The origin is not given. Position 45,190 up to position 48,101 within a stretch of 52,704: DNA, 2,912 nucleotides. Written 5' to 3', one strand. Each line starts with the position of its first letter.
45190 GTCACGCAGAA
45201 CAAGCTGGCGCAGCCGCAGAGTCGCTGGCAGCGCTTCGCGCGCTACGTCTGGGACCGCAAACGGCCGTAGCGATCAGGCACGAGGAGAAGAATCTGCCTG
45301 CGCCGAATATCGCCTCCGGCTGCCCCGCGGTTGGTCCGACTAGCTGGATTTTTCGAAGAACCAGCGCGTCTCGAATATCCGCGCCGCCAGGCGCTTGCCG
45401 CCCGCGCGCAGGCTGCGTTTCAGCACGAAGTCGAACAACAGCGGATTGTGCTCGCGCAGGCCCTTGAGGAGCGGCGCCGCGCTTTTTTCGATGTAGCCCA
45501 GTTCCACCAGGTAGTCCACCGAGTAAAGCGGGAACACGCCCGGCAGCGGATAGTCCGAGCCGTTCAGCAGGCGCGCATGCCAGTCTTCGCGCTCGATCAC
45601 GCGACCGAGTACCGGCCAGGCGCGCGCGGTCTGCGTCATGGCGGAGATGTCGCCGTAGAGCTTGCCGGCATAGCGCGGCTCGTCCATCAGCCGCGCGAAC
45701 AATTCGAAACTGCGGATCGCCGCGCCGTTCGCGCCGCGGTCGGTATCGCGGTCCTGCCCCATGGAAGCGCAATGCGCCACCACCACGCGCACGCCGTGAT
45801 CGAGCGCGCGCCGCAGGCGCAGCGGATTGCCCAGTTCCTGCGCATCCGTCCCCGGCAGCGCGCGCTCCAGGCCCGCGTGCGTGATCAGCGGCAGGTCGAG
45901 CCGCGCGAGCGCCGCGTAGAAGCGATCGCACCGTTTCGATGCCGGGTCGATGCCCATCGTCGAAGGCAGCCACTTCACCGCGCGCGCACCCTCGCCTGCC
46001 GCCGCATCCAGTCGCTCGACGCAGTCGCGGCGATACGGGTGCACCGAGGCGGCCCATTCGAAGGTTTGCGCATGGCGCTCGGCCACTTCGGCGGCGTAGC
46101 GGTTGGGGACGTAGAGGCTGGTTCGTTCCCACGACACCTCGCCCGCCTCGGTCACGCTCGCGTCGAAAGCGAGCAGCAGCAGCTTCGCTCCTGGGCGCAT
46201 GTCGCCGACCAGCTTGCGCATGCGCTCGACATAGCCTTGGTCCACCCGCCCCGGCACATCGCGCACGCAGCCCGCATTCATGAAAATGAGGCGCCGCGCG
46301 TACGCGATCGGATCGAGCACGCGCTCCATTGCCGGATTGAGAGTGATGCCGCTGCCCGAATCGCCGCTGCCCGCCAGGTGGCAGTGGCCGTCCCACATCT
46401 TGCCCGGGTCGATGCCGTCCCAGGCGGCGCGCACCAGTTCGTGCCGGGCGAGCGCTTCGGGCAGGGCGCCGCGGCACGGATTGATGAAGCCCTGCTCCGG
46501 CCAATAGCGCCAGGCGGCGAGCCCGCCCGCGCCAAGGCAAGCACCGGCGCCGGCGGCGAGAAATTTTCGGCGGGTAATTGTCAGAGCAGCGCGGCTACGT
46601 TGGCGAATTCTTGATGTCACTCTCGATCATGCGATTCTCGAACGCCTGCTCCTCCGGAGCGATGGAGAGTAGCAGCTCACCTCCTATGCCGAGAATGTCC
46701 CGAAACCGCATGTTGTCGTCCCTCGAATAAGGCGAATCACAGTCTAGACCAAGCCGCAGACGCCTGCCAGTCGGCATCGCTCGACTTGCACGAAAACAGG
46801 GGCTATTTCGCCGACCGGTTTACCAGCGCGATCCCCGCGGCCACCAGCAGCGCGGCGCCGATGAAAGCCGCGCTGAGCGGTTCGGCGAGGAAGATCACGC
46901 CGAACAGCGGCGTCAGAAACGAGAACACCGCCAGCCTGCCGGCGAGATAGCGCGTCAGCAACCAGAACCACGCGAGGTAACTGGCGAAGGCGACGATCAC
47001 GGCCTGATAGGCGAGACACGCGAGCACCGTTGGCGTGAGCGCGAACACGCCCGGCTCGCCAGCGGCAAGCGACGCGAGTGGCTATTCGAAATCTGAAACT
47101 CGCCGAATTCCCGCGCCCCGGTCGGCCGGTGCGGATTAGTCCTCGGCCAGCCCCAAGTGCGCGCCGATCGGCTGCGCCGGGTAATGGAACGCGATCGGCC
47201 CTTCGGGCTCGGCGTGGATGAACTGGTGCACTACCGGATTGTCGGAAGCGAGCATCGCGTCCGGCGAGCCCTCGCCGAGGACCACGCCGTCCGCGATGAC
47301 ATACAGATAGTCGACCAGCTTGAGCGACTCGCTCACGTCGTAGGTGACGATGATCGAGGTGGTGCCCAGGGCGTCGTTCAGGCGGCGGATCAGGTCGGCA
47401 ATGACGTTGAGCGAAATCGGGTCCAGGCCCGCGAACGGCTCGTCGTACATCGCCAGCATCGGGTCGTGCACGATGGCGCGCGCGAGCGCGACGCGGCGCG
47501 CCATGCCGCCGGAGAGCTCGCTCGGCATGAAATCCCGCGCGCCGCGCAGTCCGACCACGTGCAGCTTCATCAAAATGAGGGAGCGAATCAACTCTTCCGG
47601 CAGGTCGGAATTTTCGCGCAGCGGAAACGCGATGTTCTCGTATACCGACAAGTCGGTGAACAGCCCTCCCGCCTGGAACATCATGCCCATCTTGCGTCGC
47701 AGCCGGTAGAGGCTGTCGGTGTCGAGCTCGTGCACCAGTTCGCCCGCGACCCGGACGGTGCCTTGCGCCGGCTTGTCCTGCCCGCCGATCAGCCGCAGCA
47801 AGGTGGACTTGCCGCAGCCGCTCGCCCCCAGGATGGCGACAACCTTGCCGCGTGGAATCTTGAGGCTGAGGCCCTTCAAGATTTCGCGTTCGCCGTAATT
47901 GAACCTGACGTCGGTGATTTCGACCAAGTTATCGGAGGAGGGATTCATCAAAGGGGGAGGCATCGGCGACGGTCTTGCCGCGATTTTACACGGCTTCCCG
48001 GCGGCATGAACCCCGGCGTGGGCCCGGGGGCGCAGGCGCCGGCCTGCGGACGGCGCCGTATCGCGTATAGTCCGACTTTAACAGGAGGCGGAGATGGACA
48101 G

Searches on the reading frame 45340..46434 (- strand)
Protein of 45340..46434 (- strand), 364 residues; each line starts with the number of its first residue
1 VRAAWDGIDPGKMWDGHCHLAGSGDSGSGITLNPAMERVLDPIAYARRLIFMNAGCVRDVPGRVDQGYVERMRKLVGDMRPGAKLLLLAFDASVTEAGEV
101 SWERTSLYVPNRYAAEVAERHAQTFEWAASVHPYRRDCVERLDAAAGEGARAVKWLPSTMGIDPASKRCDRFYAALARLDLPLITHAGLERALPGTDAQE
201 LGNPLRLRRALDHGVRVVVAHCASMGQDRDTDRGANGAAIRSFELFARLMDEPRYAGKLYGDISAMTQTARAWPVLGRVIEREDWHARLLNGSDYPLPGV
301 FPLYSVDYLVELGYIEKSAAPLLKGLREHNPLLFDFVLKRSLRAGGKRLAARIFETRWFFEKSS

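Call 63: search_protein_families(library=pfam, max_evalue=1e-8, proteins=[window:45340-46434:-])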
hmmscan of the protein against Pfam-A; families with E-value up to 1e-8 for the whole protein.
window:45340-46434:- (364 aa): 1 family
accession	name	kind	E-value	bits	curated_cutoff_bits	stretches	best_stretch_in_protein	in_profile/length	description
PF04909.20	Amidohydro_2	-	2.9e-14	53.9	26.4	1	24-309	11-261/289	Amidohydrolase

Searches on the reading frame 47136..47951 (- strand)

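Call 63: search_protein_families(library=pfam, max_evalue=1e-8, proteins=[window:47136-47951:-])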
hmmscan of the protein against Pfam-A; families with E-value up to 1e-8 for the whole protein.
window:47136-47951:- (271 aa): 1 family
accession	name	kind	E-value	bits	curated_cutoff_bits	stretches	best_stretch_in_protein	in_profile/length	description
PF00005.33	ABC_tran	-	1.2e-30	107.3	25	1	25-174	1-137/137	ABC transporter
